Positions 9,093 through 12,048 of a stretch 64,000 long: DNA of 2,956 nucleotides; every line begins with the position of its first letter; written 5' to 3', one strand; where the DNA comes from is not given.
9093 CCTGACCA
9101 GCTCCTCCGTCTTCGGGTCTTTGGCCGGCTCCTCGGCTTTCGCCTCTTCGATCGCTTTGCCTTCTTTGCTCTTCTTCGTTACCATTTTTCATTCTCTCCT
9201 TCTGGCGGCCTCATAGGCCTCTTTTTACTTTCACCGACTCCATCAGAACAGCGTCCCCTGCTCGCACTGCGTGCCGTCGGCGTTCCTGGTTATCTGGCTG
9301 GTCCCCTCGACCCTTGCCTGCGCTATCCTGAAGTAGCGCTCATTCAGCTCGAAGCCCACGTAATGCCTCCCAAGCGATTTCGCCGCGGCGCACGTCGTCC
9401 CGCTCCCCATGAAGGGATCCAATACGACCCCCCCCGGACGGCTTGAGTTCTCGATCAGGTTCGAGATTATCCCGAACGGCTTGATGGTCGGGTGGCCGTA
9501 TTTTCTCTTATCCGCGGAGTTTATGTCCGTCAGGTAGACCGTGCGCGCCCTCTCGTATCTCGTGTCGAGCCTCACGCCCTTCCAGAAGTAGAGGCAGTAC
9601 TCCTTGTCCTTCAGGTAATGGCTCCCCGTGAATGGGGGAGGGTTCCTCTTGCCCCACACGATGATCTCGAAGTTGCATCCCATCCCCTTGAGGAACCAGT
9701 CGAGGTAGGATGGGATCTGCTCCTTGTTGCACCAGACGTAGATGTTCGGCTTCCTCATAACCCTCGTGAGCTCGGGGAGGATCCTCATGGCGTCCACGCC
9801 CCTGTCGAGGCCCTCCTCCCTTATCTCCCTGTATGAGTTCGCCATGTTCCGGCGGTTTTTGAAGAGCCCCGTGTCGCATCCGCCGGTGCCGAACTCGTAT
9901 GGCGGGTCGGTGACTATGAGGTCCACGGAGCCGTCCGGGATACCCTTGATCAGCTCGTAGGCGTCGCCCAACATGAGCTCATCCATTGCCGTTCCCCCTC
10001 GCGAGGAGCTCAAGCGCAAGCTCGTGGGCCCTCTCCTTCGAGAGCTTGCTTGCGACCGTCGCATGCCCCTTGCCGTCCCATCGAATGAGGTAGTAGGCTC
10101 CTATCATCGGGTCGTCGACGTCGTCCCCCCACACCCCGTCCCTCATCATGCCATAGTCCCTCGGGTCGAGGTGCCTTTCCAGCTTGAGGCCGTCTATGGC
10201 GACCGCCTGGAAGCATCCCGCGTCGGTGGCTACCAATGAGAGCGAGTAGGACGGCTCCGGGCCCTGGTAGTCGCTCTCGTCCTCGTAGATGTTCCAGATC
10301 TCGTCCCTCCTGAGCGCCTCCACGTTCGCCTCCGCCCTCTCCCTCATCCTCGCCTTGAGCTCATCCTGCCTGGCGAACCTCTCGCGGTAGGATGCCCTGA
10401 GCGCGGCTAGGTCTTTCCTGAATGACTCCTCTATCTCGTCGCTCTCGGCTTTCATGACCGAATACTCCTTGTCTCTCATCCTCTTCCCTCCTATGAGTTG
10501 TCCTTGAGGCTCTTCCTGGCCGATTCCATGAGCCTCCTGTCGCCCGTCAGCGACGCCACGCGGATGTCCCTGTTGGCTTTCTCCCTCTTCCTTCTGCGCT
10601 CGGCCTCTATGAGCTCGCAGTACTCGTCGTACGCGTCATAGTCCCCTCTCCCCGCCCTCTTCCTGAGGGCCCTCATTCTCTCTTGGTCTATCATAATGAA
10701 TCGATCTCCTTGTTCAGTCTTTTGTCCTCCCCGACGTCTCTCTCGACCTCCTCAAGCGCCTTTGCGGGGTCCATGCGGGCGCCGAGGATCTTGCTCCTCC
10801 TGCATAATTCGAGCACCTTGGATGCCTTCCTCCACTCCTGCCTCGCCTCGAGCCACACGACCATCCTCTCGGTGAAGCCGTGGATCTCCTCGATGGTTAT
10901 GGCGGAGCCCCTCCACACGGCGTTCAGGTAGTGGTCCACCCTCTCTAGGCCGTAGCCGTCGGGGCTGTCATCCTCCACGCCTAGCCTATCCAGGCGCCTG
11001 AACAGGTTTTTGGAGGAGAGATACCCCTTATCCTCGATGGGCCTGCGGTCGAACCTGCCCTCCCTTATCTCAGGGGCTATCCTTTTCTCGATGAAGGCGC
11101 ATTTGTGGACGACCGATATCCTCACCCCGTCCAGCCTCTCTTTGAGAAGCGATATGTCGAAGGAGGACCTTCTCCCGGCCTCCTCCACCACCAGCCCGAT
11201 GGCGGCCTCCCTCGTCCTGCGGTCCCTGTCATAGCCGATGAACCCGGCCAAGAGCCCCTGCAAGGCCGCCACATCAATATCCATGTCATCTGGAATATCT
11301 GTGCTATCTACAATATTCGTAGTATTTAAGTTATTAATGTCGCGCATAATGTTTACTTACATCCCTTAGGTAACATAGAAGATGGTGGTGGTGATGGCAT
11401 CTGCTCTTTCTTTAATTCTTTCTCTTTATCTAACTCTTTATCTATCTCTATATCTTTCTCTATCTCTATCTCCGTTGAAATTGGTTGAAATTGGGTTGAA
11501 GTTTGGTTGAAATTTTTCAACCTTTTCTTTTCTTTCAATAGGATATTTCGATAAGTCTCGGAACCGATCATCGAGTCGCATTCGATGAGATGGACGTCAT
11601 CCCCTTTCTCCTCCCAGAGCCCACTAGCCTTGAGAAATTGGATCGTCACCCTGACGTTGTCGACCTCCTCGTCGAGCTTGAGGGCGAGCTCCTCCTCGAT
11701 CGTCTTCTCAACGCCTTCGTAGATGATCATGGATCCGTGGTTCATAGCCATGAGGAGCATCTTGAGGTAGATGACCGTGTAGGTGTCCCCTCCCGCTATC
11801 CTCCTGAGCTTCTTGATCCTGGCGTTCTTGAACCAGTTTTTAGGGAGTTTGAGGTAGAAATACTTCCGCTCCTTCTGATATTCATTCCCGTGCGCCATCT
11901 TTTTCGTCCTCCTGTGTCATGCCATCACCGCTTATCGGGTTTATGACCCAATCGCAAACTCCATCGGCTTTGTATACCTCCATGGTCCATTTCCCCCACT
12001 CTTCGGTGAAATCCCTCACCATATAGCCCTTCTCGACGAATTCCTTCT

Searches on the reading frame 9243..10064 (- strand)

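Call 21: search_protein_families(library=pfam, proteins=[window:9243-10064:-], max_evalue=0.001)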
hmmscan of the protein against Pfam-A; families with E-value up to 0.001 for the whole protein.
window:9243-10064:- (273 aa): 1 family
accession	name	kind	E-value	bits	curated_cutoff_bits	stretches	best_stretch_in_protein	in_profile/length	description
PF01555.25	N6_N4_Mtase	-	9e-30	104.7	26.7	1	47-249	1-220/221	DNA methylase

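Call 22: search_protein_families(library=phrogs, proteins=[window:9243-10064:-], max_evalue=0.001)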
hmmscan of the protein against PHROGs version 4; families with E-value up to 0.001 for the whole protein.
window:9243-10064:- (273 aa): 14 families
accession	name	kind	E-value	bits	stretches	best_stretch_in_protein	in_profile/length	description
phrog_67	-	other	2.4e-55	189.9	1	27-256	123-347/743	DNA methyltransferase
phrog_498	-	other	2.6e-35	123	1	29-264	202-434/633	DNA methyltransferase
phrog_3008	-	other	3e-23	83.3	1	188-258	147-217/244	DNA methyltransferase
phrog_18293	-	other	1.7e-15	58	1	187-260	42-115/119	methyltransferase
phrog_6952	-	other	6.9e-15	56.4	1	190-252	113-175/181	DNA methyltransferase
phrog_23085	-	unknown function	8e-14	52.5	1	175-251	27-104/138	-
phrog_8769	-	other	2.1e-13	50.9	1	207-259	8-60/71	methyltransferase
phrog_23148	-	unknown function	2.8e-11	44.7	1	170-257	63-151/165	-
phrog_12517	-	unknown function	7e-09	36.3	1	210-255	105-150/316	-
phrog_6025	-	other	1.3e-08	35.7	1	29-60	13-44/192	DNA methyltransferase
phrog_16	-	DNA, RNA and nucleotide metabolism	3.6e-08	33.1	1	182-248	839-905/986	DNA helicase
phrog_18146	-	other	5.9e-08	33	1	199-242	57-101/452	DNA methyltransferase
phrog_10183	-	other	4.2e-05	23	0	213-256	118-161/889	DNA methyltransferase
phrog_12862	-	unknown function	0.00013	22.9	1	30-58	5-33/149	-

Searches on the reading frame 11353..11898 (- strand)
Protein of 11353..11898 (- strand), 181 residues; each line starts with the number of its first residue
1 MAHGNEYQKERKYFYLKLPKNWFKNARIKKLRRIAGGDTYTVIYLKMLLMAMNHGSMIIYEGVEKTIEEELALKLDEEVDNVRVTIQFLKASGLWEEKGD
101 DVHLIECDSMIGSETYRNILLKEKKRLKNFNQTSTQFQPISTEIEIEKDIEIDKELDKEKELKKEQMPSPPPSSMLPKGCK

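Call 21: search_protein_families(library=pfam, proteins=[window:11353-11898:-], max_evalue=0.001)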
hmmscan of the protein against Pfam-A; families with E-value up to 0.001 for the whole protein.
window:11353-11898:- (181 aa): 1 family
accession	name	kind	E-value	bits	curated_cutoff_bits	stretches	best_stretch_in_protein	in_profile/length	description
PF09681.16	Phage_rep_org_N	-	5e-17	62.5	23.3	1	15-126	1-115/121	N-terminal phage replisome organiser (Phage_rep_org_N)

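Call 22: search_protein_families(library=phrogs, proteins=[window:11353-11898:-], max_evalue=0.001)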
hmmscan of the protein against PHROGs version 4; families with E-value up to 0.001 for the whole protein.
window:11353-11898:- (181 aa): 5 families
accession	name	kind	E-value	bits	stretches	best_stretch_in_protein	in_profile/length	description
phrog_5968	-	DNA, RNA and nucleotide metabolism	5e-40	138.5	1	8-165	5-170/273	replisome organizer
phrog_1163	-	unknown function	7.7e-21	76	1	12-161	3-161/273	-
phrog_10469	-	DNA, RNA and nucleotide metabolism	5e-14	53.3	1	10-165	4-171/305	DnaD-like helicase loader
phrog_4880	-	DNA, RNA and nucleotide metabolism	7.6e-14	52.8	1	11-168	2-170/304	replisome organizer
phrog_186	-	DNA, RNA and nucleotide metabolism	1.3e-11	45.7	1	6-160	13-168/308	DnaD-like helicase loader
